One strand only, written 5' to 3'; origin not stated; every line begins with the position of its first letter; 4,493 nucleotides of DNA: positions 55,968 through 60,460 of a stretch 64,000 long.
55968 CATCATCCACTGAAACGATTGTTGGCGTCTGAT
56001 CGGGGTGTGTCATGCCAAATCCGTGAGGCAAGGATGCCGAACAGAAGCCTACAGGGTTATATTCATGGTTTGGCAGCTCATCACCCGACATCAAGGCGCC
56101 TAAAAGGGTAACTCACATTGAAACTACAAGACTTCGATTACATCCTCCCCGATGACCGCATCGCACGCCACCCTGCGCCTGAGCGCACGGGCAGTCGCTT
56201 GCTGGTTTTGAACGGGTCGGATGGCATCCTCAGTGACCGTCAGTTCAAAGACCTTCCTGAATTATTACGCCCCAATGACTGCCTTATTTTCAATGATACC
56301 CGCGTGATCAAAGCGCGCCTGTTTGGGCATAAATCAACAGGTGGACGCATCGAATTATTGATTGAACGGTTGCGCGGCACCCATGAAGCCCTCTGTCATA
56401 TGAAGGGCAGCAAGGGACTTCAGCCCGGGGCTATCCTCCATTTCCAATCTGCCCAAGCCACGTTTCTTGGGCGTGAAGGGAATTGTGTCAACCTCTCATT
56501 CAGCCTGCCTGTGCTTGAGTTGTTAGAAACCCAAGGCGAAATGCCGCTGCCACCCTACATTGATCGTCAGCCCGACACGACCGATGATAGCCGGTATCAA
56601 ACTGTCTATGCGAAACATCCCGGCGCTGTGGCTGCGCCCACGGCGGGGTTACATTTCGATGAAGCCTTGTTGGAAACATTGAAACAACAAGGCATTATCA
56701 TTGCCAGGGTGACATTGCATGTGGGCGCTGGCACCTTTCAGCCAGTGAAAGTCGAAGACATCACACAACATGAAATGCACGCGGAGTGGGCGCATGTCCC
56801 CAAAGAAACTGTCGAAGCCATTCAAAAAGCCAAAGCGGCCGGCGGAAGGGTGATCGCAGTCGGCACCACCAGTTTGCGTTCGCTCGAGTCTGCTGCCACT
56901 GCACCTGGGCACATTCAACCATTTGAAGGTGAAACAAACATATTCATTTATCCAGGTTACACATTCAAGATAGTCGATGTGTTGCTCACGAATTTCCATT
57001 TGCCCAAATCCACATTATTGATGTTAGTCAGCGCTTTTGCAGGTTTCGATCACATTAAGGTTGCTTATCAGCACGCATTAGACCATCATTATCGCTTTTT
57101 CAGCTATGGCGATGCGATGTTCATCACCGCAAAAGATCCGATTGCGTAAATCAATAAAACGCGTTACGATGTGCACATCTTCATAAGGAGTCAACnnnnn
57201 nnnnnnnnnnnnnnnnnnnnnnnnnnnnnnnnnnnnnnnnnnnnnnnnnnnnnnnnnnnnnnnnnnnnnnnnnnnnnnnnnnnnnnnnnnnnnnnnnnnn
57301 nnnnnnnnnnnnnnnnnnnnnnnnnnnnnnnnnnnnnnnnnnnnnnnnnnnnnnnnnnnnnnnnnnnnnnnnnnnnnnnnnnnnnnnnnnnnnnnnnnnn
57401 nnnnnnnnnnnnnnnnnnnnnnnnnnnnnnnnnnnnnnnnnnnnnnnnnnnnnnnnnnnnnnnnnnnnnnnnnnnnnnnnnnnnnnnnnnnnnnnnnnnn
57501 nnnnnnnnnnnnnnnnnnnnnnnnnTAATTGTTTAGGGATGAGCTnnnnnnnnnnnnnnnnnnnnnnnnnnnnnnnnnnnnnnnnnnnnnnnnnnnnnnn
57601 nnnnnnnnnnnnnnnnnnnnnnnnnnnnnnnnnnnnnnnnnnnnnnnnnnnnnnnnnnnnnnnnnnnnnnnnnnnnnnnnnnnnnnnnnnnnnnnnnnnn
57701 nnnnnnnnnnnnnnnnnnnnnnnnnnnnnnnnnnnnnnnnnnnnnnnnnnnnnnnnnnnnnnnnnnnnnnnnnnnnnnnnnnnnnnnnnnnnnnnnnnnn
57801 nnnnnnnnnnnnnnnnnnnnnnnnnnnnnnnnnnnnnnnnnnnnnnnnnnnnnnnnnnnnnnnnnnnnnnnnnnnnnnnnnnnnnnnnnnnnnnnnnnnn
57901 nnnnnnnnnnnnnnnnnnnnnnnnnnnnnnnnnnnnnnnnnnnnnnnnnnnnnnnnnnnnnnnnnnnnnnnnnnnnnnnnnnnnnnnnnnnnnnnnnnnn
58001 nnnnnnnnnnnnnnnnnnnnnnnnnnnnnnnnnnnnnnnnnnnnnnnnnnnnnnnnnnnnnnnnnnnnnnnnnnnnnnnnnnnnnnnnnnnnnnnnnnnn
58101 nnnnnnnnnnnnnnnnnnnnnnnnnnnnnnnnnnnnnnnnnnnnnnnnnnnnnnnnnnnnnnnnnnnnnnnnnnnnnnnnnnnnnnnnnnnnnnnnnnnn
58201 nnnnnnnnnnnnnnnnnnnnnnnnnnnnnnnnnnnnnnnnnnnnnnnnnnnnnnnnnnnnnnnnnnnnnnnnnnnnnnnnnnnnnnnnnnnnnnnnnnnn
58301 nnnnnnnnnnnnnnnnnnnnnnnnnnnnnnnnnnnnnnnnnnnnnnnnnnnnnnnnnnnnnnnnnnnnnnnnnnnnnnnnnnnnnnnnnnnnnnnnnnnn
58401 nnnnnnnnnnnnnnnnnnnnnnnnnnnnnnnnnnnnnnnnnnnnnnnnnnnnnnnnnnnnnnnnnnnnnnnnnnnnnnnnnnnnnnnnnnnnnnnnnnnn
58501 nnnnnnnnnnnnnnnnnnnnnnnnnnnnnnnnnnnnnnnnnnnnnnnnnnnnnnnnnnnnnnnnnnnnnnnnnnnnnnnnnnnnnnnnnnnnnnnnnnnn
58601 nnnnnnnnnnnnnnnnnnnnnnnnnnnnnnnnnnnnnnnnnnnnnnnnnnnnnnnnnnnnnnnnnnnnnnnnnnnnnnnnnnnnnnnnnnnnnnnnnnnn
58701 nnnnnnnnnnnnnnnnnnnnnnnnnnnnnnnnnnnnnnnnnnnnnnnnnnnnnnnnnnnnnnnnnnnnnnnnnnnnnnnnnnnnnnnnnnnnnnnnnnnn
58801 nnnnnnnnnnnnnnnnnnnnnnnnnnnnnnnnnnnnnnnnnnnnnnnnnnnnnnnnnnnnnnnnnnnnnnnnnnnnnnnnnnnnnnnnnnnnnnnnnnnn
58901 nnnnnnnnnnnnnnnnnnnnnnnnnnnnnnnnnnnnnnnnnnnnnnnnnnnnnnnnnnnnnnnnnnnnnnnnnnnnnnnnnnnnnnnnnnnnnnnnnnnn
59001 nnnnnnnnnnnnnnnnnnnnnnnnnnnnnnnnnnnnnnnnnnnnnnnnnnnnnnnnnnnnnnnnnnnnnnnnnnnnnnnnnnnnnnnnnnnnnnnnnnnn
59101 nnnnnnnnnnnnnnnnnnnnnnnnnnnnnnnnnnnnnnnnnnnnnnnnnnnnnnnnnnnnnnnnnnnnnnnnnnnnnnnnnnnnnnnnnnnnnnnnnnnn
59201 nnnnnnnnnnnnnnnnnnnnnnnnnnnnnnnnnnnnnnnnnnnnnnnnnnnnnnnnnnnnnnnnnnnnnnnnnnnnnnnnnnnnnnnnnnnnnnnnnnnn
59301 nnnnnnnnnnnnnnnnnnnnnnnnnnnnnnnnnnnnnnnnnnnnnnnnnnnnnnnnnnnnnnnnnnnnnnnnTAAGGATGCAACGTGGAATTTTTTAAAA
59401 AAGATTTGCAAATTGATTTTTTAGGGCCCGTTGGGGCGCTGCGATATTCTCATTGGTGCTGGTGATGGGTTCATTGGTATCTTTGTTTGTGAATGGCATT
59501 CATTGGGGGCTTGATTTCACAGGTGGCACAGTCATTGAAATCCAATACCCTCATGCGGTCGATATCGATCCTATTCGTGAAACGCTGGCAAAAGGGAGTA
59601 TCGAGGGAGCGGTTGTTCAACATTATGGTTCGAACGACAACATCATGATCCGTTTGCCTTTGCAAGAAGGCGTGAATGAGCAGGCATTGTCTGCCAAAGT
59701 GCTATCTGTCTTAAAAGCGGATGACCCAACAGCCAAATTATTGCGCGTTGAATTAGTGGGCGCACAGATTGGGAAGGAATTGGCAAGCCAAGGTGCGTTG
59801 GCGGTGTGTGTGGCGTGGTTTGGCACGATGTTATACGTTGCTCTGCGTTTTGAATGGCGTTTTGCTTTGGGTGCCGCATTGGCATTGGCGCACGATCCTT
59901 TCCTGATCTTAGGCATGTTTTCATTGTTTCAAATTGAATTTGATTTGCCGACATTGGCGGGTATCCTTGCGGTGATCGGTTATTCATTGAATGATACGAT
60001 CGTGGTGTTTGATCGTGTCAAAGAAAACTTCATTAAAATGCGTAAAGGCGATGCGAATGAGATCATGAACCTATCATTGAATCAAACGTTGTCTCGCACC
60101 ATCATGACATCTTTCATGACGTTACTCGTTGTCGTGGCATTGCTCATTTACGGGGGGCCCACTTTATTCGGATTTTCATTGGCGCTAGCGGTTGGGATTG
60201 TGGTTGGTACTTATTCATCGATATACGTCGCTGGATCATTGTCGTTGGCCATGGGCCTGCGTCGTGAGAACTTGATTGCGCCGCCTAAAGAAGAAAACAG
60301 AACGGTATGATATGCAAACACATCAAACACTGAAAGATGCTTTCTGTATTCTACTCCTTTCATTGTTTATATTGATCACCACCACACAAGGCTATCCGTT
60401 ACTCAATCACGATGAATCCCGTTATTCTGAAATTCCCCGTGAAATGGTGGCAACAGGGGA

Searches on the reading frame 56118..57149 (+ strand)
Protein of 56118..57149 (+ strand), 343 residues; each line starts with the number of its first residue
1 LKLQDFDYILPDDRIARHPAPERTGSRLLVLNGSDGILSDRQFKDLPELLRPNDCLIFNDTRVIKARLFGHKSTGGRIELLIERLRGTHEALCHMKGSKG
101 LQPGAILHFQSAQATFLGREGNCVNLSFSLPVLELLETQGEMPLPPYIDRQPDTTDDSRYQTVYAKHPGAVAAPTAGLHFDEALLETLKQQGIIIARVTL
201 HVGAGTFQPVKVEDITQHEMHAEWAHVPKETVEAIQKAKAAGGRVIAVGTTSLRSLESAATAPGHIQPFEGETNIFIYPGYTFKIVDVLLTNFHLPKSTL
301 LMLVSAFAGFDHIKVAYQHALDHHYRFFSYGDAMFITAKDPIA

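Call 49: search_protein_families(library=pfam, max_evalue=0.01, proteins=[window:56118-57149:+])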
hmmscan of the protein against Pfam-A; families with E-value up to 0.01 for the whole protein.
window:56118-57149:+ (343 aa): 1 family
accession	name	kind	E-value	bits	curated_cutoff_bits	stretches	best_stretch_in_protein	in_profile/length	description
PF02547.20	Queuosine_synth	-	7.3e-135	449.7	25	1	3-336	1-322/322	Queuosine biosynthesis protein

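Call 53: list_cluster_members(proteins=[window:56118-57149:+, window:57546-59375:+, window:33363-34124:-, window:31353-33338:+, window:47481-48701:+, window:3074-5635:+])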
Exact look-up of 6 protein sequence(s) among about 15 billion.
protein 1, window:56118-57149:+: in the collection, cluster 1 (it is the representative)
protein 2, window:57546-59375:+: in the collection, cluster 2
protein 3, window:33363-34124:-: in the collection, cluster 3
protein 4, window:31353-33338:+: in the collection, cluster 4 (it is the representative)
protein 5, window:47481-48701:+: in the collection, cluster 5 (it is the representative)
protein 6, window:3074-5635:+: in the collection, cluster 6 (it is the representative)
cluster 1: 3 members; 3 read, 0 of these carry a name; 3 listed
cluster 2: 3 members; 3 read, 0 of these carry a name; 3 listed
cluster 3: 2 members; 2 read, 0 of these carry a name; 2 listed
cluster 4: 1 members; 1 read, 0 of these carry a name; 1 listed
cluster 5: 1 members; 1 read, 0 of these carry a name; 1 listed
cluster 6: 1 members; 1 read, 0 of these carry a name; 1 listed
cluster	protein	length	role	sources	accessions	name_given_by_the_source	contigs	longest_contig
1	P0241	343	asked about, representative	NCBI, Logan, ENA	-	-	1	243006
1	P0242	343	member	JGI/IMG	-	-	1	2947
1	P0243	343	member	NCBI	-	-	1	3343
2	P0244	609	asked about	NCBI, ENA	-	-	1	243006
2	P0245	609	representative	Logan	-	-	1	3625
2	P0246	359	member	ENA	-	-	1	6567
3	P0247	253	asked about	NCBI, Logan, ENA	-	-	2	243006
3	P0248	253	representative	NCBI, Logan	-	-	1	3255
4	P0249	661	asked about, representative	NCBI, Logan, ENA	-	-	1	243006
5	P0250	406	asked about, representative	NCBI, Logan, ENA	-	-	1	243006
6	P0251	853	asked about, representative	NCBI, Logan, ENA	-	-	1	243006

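Call 54: find_encoding_contigs(protein=window:56118-57149:+, flank=10000, max_places=10)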
Protein window:56118-57149:+ (343 aa): 1 contig read that carries it; 1 place shown.
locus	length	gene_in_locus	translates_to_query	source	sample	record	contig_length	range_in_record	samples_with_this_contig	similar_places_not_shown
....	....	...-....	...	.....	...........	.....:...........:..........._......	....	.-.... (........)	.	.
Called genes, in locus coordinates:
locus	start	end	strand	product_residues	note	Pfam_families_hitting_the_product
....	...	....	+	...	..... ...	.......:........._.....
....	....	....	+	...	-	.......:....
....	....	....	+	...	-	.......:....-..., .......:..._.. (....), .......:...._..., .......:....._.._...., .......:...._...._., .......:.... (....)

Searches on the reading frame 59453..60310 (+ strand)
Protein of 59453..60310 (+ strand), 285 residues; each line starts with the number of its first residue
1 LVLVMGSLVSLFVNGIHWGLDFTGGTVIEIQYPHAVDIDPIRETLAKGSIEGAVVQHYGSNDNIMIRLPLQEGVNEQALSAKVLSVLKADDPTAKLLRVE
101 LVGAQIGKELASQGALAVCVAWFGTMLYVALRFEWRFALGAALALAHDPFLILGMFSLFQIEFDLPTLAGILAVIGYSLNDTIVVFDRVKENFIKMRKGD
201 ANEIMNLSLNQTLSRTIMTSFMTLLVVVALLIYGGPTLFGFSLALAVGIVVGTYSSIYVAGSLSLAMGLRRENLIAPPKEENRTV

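Call 48: search_protein_families(library=pfam, max_evalue=0.01, proteins=[window:59453-60310:+])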
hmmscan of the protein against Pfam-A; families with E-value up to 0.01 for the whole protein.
window:59453-60310:+ (285 aa): 2 families
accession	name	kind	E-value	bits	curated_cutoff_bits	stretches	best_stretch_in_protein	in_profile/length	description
PF02355.23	SecD_SecF_C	-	3.2e-67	226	20.5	1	85-268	4-187/189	Protein export membrane protein SecD/SecF, C-terminal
PF07549.19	Sec_GG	-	9.2e-10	38.2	20.3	1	9-32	1-24/28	SecD/SecF GG Motif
